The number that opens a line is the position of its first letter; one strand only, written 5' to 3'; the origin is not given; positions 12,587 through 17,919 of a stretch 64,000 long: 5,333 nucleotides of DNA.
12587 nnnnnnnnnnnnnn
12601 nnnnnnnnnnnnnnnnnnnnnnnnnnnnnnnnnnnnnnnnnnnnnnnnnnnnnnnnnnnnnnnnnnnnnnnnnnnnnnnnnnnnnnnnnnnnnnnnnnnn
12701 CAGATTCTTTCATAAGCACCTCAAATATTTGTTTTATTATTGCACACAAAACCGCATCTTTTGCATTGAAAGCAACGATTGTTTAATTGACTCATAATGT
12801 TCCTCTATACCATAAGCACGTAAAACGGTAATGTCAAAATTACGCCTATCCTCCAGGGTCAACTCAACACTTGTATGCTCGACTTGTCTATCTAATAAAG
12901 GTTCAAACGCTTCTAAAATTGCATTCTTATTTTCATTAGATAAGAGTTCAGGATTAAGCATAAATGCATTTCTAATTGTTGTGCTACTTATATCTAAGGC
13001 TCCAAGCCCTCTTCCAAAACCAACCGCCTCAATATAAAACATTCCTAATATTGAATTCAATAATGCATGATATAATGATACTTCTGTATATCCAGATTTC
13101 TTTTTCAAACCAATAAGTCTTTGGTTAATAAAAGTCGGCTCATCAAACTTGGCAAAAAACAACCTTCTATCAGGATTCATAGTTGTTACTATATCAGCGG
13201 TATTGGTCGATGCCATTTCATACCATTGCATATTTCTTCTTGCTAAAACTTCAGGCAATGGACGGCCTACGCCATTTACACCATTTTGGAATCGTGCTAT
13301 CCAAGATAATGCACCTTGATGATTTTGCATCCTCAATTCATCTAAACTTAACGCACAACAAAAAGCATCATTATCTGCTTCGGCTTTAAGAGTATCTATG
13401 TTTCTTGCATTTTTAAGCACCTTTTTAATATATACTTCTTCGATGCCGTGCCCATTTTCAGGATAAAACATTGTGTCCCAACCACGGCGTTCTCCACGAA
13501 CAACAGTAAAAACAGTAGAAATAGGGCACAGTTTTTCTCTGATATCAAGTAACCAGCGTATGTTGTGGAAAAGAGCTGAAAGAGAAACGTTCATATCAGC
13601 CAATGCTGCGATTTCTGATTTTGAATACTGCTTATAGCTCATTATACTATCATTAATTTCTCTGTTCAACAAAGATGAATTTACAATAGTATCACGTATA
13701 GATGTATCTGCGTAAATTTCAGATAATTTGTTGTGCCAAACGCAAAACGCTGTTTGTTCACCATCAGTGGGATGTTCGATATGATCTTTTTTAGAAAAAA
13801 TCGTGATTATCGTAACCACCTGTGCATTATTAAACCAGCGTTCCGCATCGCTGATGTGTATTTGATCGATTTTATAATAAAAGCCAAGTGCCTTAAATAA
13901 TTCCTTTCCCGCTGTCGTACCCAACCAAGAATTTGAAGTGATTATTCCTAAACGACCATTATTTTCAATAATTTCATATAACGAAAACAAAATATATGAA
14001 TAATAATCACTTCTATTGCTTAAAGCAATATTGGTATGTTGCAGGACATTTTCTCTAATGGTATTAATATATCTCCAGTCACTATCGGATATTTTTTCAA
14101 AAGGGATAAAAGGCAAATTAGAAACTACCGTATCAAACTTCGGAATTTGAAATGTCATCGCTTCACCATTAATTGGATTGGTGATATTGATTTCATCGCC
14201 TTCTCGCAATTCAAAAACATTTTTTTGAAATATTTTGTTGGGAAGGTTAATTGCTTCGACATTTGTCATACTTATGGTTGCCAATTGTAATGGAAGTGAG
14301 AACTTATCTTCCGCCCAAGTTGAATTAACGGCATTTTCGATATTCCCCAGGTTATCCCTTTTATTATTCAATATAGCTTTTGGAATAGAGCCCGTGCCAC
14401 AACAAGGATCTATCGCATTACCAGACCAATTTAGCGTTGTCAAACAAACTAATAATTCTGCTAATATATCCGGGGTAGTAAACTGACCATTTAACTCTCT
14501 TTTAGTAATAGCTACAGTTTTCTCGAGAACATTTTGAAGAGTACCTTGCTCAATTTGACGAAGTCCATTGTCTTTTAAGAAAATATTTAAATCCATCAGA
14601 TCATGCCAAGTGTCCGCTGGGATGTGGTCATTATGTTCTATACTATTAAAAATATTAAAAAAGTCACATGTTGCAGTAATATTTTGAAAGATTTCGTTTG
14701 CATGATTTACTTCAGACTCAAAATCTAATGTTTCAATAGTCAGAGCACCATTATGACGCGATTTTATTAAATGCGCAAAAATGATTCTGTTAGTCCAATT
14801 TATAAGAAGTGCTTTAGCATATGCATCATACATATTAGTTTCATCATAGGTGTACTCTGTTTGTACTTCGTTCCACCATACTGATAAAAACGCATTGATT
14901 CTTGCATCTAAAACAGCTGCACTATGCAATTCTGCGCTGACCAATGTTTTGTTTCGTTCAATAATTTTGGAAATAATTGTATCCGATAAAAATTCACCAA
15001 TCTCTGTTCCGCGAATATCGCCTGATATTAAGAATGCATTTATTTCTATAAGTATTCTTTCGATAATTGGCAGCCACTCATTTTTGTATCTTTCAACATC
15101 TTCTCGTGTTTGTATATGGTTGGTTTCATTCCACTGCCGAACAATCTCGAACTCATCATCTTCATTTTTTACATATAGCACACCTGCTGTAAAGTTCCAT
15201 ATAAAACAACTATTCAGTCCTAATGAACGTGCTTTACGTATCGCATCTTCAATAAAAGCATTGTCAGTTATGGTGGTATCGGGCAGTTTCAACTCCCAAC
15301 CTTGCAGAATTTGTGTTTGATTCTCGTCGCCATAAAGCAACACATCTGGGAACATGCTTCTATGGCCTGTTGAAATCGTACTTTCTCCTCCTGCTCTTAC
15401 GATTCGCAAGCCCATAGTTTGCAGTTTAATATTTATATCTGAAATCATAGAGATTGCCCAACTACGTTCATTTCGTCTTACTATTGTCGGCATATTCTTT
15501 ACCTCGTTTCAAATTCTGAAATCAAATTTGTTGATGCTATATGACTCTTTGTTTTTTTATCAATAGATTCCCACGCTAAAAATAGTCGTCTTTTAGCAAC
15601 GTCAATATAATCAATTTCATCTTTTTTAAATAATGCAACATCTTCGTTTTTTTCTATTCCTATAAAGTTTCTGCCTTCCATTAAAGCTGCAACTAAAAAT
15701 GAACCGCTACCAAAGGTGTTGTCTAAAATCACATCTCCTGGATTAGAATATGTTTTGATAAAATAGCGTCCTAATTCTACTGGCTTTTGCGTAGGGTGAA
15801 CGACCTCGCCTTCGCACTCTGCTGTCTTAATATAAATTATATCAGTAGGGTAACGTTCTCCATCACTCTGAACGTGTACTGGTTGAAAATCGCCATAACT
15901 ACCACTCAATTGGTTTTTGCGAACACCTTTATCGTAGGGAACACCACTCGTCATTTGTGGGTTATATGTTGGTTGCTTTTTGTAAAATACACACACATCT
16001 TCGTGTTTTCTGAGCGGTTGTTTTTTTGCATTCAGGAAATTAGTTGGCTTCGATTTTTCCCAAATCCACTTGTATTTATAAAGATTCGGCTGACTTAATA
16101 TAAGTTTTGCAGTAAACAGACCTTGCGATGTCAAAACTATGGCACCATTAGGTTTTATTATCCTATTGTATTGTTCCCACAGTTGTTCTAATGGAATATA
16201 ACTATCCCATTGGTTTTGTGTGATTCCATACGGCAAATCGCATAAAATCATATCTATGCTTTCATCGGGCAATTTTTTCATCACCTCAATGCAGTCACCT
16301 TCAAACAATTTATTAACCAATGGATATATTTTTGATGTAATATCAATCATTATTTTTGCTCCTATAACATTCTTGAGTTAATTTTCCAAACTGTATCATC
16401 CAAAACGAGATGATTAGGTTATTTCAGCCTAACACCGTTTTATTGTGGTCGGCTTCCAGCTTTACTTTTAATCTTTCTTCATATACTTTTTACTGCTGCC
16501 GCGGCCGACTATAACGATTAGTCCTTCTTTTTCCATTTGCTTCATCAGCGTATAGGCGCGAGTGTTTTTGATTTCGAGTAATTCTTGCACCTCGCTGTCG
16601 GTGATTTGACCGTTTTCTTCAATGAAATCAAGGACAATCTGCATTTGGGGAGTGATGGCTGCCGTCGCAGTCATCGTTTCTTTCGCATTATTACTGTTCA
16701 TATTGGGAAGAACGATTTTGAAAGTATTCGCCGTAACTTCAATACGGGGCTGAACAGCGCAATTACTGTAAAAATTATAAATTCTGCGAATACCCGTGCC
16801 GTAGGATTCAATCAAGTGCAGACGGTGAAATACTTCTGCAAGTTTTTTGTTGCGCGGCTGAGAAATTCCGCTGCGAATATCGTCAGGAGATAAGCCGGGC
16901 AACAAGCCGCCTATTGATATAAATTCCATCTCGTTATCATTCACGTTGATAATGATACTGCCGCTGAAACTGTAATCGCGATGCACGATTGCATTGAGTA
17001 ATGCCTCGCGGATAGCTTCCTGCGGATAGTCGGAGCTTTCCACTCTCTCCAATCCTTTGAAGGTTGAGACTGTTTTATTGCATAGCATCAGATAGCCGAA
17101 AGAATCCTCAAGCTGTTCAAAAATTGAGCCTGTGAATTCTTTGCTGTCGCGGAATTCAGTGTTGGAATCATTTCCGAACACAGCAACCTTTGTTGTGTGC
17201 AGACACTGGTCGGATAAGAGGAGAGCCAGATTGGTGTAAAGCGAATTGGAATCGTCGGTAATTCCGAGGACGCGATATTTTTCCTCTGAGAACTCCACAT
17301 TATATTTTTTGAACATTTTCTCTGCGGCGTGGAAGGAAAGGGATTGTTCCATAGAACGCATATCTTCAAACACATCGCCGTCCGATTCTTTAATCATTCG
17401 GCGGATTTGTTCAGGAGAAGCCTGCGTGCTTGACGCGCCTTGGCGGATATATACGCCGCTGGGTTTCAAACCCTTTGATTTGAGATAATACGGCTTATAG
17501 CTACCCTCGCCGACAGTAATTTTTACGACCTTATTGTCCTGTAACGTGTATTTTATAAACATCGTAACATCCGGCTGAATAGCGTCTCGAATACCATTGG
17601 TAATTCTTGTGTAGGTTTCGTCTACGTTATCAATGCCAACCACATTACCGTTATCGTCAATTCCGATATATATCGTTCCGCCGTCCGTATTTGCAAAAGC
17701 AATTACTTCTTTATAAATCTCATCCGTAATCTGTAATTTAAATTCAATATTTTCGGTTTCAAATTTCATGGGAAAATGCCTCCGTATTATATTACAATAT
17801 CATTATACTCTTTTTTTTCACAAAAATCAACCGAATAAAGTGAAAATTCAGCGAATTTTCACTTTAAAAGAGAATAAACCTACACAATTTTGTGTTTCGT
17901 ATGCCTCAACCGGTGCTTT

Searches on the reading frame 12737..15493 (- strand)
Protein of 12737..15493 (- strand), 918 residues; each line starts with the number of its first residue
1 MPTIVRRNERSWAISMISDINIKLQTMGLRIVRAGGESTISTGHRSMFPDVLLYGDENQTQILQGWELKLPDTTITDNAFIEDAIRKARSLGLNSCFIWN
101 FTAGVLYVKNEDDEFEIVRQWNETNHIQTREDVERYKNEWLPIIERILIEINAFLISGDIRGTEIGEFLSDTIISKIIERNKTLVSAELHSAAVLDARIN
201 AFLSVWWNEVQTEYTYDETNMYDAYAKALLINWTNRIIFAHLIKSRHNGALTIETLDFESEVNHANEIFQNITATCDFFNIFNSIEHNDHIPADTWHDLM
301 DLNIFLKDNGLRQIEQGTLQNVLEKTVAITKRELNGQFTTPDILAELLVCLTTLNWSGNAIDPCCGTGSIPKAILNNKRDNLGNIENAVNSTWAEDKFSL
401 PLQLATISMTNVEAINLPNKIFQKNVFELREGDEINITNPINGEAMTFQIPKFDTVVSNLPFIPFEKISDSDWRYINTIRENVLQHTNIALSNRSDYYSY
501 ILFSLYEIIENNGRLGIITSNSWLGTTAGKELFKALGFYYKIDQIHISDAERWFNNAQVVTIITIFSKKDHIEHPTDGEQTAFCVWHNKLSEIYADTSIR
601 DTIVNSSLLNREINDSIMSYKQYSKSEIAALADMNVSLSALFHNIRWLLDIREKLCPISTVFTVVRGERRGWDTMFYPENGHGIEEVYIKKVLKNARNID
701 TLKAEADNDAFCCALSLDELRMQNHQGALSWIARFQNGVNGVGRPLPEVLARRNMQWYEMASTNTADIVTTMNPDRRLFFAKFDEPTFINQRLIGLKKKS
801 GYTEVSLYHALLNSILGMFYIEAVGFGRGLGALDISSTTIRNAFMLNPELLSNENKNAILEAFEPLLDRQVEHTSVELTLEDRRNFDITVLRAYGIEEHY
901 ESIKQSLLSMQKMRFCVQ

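Call 43: search_protein_families(library=pfam, proteins=[window:12737-15493:-], max_evalue=0.001)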
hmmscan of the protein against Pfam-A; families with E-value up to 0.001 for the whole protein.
window:12737-15493:- (918 aa): 2 families
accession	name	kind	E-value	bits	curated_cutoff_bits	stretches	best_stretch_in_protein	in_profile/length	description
PF02384.22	N6_Mtase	-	1e-11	45.2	20.4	1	327-571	17-235/311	N-6 DNA Methylase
PF07669.17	Eco57I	-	8.5e-10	39.4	25.3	1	409-547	31-164/171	Eco57I restriction-modification methylase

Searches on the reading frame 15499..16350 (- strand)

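Call 43: search_protein_families(library=pfam, proteins=[window:15499-16350:-], max_evalue=0.001)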
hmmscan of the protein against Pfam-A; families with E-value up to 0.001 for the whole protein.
window:15499-16350:- (283 aa): 2 families
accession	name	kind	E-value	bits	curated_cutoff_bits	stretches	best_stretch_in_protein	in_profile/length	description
PF01555.25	N6_N4_Mtase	-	1.9e-26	93.8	26.7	1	32-237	1-214/221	DNA methylase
PF01170.24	UPF0020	-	0.0001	22.5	22.3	0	25-73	113-164/197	RMKL-like, methyltransferase domain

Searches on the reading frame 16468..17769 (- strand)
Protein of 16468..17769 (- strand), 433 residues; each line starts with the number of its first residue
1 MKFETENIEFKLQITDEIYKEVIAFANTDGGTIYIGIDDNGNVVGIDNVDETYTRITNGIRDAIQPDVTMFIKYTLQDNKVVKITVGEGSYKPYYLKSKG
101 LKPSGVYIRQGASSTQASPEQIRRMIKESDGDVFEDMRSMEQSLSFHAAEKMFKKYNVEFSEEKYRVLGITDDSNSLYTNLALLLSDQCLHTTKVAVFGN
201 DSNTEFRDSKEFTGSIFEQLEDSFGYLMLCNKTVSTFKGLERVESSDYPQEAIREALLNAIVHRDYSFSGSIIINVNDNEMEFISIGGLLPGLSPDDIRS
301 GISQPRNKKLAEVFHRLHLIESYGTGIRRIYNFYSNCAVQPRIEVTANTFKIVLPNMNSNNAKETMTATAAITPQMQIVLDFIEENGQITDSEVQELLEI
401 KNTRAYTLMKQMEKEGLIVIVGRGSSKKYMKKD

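Call 43: search_protein_families(library=pfam, proteins=[window:16468-17769:-], max_evalue=0.001)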
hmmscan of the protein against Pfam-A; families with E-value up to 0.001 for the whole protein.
window:16468-17769:- (433 aa): 2 families
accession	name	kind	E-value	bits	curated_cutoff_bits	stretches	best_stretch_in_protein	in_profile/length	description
PF04326.19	SLFN_AlbA_2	-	2.9e-24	86.3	25.3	1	4-117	1-117/118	Schlafen, AlbA_2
PF13749.12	HATPase_c_4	-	4.2e-14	52.8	26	1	271-354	3-89/89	Putative ATP-dependent DNA helicase recG C-terminal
